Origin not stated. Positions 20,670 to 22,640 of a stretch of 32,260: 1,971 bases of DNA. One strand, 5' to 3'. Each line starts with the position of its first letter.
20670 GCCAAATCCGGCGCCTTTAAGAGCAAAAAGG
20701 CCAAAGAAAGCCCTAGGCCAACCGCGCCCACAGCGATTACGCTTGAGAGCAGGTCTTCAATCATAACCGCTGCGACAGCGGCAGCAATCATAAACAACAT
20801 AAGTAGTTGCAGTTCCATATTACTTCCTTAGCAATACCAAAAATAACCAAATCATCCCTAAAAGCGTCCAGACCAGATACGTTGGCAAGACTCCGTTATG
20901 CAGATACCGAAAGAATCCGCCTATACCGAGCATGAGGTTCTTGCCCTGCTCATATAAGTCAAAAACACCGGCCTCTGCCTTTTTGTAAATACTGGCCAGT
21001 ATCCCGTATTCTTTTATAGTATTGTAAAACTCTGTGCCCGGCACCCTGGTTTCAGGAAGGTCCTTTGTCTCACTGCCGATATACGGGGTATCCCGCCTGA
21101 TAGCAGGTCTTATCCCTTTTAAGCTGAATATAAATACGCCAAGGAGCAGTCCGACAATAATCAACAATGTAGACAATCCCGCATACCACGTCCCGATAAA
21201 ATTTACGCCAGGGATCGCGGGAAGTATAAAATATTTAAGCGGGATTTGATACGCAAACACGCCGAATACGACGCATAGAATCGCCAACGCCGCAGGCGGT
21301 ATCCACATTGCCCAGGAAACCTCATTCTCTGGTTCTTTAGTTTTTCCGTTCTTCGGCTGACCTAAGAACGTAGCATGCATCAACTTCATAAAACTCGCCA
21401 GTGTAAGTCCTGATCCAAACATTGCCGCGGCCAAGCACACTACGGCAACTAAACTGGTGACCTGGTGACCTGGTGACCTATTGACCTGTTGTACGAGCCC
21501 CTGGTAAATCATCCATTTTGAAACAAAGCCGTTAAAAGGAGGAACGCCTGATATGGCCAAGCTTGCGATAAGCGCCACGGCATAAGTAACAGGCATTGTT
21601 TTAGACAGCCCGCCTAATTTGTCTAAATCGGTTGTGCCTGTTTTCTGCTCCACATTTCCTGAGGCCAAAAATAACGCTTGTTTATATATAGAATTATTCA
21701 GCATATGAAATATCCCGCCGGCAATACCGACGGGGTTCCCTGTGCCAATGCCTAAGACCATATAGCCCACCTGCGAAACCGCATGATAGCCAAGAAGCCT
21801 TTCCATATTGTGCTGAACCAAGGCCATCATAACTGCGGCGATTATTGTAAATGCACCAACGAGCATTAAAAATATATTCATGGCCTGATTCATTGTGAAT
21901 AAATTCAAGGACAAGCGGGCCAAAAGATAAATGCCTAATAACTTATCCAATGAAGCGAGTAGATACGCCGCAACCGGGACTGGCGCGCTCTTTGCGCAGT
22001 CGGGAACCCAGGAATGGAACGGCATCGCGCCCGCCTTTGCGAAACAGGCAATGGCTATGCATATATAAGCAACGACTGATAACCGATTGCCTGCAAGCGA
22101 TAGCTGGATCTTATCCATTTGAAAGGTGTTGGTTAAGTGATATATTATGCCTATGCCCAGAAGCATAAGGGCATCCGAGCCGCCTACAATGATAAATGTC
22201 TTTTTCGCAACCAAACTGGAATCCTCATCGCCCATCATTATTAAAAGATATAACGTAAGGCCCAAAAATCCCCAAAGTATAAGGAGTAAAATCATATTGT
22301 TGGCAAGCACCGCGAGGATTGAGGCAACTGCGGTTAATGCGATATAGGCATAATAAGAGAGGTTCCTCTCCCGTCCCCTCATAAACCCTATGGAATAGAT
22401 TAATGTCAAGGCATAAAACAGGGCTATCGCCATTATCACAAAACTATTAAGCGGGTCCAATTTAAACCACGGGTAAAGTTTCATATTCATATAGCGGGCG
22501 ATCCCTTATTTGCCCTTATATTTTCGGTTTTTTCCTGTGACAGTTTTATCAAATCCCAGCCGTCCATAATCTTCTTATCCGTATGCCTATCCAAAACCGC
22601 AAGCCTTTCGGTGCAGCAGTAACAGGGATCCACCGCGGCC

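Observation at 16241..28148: Mrp-linked group-4 [NiFe]-hydrogenase with an AsrAB-like NAD(P)H/FAD input module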

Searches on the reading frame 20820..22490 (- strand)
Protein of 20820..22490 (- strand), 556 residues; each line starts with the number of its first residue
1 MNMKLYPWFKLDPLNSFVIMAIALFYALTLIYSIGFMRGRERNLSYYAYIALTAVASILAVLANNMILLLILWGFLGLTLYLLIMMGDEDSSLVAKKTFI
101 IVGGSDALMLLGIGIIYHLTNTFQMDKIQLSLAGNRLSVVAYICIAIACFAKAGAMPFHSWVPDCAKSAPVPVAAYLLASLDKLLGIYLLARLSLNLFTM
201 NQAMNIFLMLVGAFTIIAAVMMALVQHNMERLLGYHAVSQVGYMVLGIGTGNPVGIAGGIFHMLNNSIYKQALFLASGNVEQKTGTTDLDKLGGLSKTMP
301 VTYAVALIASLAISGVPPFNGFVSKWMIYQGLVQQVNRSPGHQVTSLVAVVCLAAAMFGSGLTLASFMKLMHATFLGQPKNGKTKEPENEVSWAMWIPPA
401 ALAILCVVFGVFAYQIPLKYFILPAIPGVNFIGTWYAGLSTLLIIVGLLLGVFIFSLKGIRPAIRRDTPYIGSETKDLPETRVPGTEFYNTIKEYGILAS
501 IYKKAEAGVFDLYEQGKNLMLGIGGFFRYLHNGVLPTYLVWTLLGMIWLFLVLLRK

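Call 4: search_protein_families(library=pfam, proteins=[window:20820-22490:-], max_evalue=0.01)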
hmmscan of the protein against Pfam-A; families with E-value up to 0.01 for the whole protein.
window:20820-22490:- (556 aa): 1 family
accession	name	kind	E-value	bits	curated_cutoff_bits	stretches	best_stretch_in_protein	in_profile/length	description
PF00361.26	Proton_antipo_M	-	6.2e-54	183.6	21.5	1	63-334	1-277/294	NADH:quinone oxidoreductase/Mrp antiporter, TM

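Call 6: search_protein_families(library=ncbifam, proteins=[window:20820-22490:-], max_evalue=0.001)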
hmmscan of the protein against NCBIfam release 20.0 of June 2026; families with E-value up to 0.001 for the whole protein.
window:20820-22490:- (556 aa): 74 families (the best 25 are shown)
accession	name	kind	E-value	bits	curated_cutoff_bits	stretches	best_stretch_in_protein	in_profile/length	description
NF005141.0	PRK06590.1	equivalog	2.3e-74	251.5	556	1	9-554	77-610/615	NADH-quinone oxidoreductase subunit L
NF005086.0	PRK06521.1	equivalog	1.9e-69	234.8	667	1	9-415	76-494/669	hydrogenase 4 subunit B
NF006419.0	PRK08668.1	equivalog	2.7e-69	234.5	617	1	9-550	66-609/613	NADH dehydrogenase subunit M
TIGR01974.1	NDH_I_L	subfamily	1.5e-68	232.2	407.5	1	9-552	78-628/630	NADH-quinone oxidoreductase subunit L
NF006240.0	PRK08376.1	subfamily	5.6e-68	230.1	662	1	9-426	86-504/521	putative monovalent cation/H+ antiporter subunit D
NF009287.0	PRK12647.1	equivalog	9.3e-66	222.9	937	1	9-415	72-469/773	putative monovalent cation/H+ antiporter subunit A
NF009285.0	PRK12645.1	equivalog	9.5e-65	219.3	1028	1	11-428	76-507/804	Na+/H+ antiporter subunit A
NF009288.0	PRK12648.1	equivalog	1.6e-64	218.5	1104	1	9-414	72-472/954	monovalent cation/H+ antiporter subunit A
NF006418.0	PRK08667.1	equivalog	2.2e-63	214.8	794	1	9-433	73-506/644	hydrogenase membrane subunit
TIGR00940.1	2a6301s01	subfamily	3.8e-62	210.7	920.45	1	11-430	73-505/793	monovalent cation:proton antiporter subunit A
NF009290.0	PRK12650.1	equivalog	1.5e-61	208.5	980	1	9-414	77-473/966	DUF4040 family protein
NF009289.0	PRK12649.1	equivalog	1.8e-60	205.2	1117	1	26-455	93-533/789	putative monovalent cation/H+ antiporter subunit A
NF005097.0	PRK06525.1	equivalog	3.5e-60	204.1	430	1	9-415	72-477/480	hydrogenase 4 subunit D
NF009310.0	PRK12668.1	equivalog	1e-59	202.9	564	1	9-415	64-436/584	Na(+)/H(+) antiporter subunit D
NF009284.0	PRK12644.1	equivalog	1.1e-57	195.9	962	1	8-415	69-473/975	Na+/H+ antiporter subunit A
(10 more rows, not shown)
